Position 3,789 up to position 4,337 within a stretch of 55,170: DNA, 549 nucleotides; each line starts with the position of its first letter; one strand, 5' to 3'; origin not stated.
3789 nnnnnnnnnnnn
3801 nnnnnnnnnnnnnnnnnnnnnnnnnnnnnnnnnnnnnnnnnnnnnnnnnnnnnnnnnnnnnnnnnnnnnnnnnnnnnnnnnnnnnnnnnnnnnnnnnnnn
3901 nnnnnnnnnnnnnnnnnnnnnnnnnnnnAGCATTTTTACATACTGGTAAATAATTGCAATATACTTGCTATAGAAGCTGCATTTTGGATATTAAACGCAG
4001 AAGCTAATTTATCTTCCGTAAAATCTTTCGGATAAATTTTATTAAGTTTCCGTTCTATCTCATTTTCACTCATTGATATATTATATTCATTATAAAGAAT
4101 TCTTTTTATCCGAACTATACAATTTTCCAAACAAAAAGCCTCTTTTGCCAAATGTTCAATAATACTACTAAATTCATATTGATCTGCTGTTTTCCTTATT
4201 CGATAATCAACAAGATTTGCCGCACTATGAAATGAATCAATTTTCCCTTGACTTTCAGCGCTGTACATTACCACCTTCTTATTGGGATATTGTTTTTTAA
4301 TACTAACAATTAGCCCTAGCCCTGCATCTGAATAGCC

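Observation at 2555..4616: Phage-borne soluble histidine-kinase-like + receiver-domain cassette in an AT-rich island next to the integrase (candidate defence or exclusion system)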

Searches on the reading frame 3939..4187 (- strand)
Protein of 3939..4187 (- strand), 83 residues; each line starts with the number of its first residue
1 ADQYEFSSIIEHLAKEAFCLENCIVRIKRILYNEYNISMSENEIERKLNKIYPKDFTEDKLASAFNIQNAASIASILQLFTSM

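Call 56: search_protein_families(library=pfam, alignment_id=A4, max_evalue=10)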
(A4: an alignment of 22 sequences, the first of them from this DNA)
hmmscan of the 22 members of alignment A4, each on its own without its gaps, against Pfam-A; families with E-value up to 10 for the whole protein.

A. member 1, seq(83 aa): 0 families

B. families by the number of members that match (of 22 scanned): 39 families (the first 25 are shown)
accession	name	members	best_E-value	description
PF04840.18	Vps16_C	2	0.02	Vps16, C-terminal region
PF08171.16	Mad3_BUB1_II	2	0.028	Mad3/BUB1 homology region 2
PF19738.4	DUF6227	2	0.076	Family of unknown function (DUF6227)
PF18213.6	SUB1_ProdP9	2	0.1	SUB1 protease Prodomain ProdP9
PF16326.10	ABC_tran_CTD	1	0.00089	ABC transporter C-terminal domain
PF04297.20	UPF0122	1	0.0025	Putative helix-turn-helix protein, YlxM / p13 like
PF02796.21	HTH_7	1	0.0033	Helix-turn-helix domain of resolvase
PF22980.2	Myb_DNA-bind_8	1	0.0089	Myb-like DNA-binding domain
PF17190.9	RecG_N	1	0.019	RecG N-terminal helical domain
PF24172.1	CdiI_ImmP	1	0.02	CdiI immunity protein EcoliA0-like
PF21100.3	MCM_C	1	0.024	MCM protein C-terminal winged helix-turn-helix domain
PF08757.17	CotH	1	0.027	CotH kinase protein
PF08283.16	Gemini_AL1_M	1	0.042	Geminivirus rep protein central domain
PF07899.16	Frigida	1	0.049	Frigida-like protein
PF12919.13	TcdA_TcdB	1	0.05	TcdA/TcdB catalytic glycosyltransferase domain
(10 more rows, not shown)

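Call 57: search_solved_structures(query=A4, max_evalue=10)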
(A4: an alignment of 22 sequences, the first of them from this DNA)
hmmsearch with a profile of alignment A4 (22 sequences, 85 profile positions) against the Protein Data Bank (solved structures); distinct sequences matched with E-value up to 10: 19.
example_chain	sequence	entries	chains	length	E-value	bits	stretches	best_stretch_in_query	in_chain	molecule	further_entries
5apq_A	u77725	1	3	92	0.00082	22.6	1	7-56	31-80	GENERAL CONTROL PROTEIN GCN4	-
5apw_A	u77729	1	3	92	0.01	19.1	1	7-56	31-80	GENERAL CONTROL PROTEIN GCN4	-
5aps_A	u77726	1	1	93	0.014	18.7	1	7-56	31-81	GENERAL CONTROL PROTEIN GCN4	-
5apt_A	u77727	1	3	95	0.039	17.2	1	7-56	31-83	GENERAL CONTROL PROTEIN GCN4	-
5apu_A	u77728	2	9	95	0.066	16.5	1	7-56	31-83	GENERAL CONTROL PROTEIN GCN4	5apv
5apx_A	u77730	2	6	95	0.075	16.3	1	7-56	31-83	GENERAL CONTROL PROTEIN GCN4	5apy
5apz_A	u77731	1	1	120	0.11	15.8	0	7-45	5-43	GENERAL CONTROL PROTEIN GCN4, NOR1 TCAR0761, GENERAL CONTROL PROTEIN GCN4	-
7o92_A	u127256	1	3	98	0.15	15.4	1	7-43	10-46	hypothetical protein UY81_C0065G0003 residues 18-54 from Candidatus Giovannonibacteria bac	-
7qep_S1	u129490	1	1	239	0.55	13.6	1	9-47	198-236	40S ribosomal protein S1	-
6dmp_A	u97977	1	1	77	1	12.7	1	25-68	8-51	Designed orthogonal protein DHD13_XAAA_A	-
3on4_A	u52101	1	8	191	1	12.7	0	35-72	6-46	Transcriptional regulator, TetR family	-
8rx1_G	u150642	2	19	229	1.2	12.4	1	5-52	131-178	CM1 | Ubiquitin-like protein SMT3,CDK5 regulatory subunit-associated protein 2,Microtubule-assoc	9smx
8g2z_0G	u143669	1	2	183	1.4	12.3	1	2-32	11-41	CFAP107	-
3bcv_A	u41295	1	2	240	1.4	12.3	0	32-58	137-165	Putative glycosyltransferase protein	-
8g3d_0G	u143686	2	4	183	1.4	12.3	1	2-32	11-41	CFAP107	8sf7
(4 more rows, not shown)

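Call 62: search_protein_representatives(alignment_id=A4)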
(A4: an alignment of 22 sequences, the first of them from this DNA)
Query: 22 sequences, 85 profile positions. Proteins with E-value up to 0.001 (for the whole library): 36; up to 1e-10: 18; up to 1e-30: 0. The best 36 are listed.
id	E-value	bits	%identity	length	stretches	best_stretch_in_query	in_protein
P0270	3.0e-29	117.0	-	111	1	1-83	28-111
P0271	4.8e-25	103.5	-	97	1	9-83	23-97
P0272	2.4e-23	98.1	-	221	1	1-83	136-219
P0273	9.1e-21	89.8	-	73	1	15-83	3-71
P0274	9.6e-21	89.7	-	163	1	1-82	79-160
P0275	2.3e-19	85.3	-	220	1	2-83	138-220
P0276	1.1e-15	73.6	-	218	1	1-83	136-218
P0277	1.7e-14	69.7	-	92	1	9-83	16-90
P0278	3.3e-14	68.8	-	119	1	2-84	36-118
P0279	4.1e-14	68.5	-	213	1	2-83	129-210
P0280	6.9e-14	67.8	-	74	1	14-84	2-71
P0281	1.5e-12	63.5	-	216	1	2-84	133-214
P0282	1.5e-12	63.4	-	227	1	3-84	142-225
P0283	3.5e-12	62.3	-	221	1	1-84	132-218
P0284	6.4e-12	61.5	-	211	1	1-81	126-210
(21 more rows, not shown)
